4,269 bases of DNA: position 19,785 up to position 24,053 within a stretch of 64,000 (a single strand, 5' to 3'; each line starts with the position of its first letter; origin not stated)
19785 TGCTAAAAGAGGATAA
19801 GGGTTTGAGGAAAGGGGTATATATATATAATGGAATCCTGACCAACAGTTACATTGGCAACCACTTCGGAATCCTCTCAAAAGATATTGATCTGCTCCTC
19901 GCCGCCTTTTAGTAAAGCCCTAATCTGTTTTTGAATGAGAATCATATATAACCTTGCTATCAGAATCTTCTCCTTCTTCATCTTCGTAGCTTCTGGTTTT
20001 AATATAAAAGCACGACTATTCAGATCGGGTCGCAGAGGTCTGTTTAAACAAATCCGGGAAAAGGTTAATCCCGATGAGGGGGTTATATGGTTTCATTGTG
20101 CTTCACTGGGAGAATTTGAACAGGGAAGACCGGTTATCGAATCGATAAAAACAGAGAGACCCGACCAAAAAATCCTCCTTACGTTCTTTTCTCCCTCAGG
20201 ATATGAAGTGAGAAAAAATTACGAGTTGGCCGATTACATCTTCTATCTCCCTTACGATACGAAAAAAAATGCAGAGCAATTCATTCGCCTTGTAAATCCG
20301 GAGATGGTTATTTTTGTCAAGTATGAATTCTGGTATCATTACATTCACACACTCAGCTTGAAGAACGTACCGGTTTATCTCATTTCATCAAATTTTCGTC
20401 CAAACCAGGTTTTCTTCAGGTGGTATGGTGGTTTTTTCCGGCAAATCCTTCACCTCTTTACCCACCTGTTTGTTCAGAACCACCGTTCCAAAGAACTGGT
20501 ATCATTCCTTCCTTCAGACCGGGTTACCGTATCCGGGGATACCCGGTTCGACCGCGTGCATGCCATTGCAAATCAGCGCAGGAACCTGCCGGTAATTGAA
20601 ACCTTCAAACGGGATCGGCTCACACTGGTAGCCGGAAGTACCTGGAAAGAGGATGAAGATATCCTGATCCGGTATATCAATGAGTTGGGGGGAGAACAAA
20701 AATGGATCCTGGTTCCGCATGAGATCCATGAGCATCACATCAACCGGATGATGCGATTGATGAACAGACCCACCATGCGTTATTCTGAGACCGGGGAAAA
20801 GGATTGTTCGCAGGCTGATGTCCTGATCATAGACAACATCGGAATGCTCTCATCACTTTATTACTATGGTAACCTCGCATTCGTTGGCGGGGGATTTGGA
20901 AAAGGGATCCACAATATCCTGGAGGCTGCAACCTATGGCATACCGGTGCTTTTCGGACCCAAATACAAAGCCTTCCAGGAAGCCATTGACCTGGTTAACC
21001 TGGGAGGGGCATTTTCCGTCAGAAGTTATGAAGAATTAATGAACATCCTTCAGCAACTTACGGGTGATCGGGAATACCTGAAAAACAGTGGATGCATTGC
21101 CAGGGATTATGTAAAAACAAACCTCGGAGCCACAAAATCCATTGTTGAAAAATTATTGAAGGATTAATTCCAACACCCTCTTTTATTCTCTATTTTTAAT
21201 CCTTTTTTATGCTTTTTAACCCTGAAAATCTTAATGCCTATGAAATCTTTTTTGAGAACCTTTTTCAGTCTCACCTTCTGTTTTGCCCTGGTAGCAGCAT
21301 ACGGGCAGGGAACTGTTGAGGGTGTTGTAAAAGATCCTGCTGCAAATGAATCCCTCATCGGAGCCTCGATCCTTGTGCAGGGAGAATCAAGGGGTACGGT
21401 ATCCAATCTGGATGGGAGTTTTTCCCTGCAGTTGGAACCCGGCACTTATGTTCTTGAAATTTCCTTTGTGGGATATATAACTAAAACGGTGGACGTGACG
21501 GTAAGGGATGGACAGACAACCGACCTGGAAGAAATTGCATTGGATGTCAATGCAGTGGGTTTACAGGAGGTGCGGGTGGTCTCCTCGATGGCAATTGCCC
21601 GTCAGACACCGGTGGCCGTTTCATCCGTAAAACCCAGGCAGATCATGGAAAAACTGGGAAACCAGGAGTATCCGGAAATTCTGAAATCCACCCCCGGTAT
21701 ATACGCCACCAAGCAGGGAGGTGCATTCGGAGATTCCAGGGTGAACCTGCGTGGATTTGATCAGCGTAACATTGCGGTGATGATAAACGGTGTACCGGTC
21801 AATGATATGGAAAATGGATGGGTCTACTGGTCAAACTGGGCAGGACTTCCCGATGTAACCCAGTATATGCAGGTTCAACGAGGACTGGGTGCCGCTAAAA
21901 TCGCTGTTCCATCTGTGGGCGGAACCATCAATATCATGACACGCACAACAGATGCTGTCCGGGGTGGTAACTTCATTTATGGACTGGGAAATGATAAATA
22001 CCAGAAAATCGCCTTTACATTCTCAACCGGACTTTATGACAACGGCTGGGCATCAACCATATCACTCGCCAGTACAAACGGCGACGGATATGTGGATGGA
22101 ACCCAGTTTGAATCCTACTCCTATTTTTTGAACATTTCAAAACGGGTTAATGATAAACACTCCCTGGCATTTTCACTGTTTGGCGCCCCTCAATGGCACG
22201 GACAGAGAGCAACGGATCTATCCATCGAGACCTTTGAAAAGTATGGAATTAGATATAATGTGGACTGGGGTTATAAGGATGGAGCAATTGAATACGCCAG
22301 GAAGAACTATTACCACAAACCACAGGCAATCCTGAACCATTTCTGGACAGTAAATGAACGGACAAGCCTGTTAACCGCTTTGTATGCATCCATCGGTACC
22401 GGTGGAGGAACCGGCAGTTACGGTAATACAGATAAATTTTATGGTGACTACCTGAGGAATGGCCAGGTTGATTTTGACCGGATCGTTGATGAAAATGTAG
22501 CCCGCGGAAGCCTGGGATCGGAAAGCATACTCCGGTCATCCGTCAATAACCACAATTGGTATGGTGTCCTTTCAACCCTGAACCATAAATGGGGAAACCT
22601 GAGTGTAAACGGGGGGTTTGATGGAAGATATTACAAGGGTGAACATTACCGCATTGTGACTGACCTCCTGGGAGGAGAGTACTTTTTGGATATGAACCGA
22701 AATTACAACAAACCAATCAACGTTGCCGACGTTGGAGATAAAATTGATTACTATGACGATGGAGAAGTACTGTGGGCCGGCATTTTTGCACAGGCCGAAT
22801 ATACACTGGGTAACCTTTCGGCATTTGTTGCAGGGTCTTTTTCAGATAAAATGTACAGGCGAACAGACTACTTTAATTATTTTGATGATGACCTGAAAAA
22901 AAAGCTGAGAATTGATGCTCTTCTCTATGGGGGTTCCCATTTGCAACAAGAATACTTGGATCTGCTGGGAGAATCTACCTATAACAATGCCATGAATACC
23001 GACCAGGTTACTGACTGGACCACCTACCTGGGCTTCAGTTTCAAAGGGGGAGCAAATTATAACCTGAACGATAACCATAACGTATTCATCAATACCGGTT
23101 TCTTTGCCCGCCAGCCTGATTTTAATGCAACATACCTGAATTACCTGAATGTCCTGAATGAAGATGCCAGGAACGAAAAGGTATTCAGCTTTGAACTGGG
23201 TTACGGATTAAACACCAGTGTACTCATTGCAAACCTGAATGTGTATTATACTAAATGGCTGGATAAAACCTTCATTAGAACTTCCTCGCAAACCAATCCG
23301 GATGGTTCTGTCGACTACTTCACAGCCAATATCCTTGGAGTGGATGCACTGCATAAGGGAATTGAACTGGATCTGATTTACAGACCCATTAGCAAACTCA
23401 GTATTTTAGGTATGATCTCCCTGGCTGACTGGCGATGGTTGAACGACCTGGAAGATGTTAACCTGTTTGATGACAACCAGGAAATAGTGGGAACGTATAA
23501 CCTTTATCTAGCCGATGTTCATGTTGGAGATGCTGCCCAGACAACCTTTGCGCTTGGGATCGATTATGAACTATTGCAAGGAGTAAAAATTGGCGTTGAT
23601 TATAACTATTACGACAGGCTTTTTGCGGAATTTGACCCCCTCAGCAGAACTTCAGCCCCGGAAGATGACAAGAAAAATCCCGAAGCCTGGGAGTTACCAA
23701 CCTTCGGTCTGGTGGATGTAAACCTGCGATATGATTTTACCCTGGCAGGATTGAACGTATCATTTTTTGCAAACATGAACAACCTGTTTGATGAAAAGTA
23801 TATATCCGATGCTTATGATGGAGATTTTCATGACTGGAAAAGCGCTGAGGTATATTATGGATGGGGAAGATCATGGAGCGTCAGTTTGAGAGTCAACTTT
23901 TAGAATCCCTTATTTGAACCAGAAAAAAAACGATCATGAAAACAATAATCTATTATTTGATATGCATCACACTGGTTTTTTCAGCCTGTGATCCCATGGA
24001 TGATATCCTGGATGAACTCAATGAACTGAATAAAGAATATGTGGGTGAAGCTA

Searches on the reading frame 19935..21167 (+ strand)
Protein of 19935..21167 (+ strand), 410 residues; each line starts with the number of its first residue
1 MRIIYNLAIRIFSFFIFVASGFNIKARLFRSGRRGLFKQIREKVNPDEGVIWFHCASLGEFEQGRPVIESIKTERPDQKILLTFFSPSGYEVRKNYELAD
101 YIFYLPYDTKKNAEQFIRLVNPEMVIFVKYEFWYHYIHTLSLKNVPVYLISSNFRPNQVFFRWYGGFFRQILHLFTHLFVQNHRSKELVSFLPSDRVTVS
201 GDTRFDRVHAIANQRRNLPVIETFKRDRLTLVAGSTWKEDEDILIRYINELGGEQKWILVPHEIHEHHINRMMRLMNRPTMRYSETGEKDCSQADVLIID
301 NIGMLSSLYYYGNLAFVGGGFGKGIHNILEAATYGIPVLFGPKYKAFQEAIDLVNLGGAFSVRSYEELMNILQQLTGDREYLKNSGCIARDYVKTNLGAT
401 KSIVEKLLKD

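Call 69: search_protein_families(library=pfam, proteins=[window:19935-21167:+], max_evalue=0.00001)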
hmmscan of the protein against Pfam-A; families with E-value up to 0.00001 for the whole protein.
window:19935-21167:+ (410 aa): 1 family
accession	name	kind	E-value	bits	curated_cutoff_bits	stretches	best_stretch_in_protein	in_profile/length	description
PF04413.22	Glycos_transf_N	-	7.8e-44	149.8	23.9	1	37-207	10-179/179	3-Deoxy-D-manno-octulosonic-acid transferase (kdotransferase)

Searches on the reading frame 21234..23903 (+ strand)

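Call 69: search_protein_families(library=pfam, proteins=[window:21234-23903:+], max_evalue=0.00001)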
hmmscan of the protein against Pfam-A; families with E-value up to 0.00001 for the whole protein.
window:21234-23903:+ (889 aa): 3 families
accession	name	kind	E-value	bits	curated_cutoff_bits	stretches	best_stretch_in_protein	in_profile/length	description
PF13715.12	CarbopepD_reg_2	-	1.6e-18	66.9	32.2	1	28-115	1-88/88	CarboxypepD_reg-like domain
PF13620.12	CarboxypepD_reg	-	1.7e-15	57.5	32.3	1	27-103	1-81/82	Carboxypeptidase regulatory-like domain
PF07715.20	Plug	-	1.8e-12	48.2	23.9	1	123-230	3-106/107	TonB-dependent Receptor Plug Domain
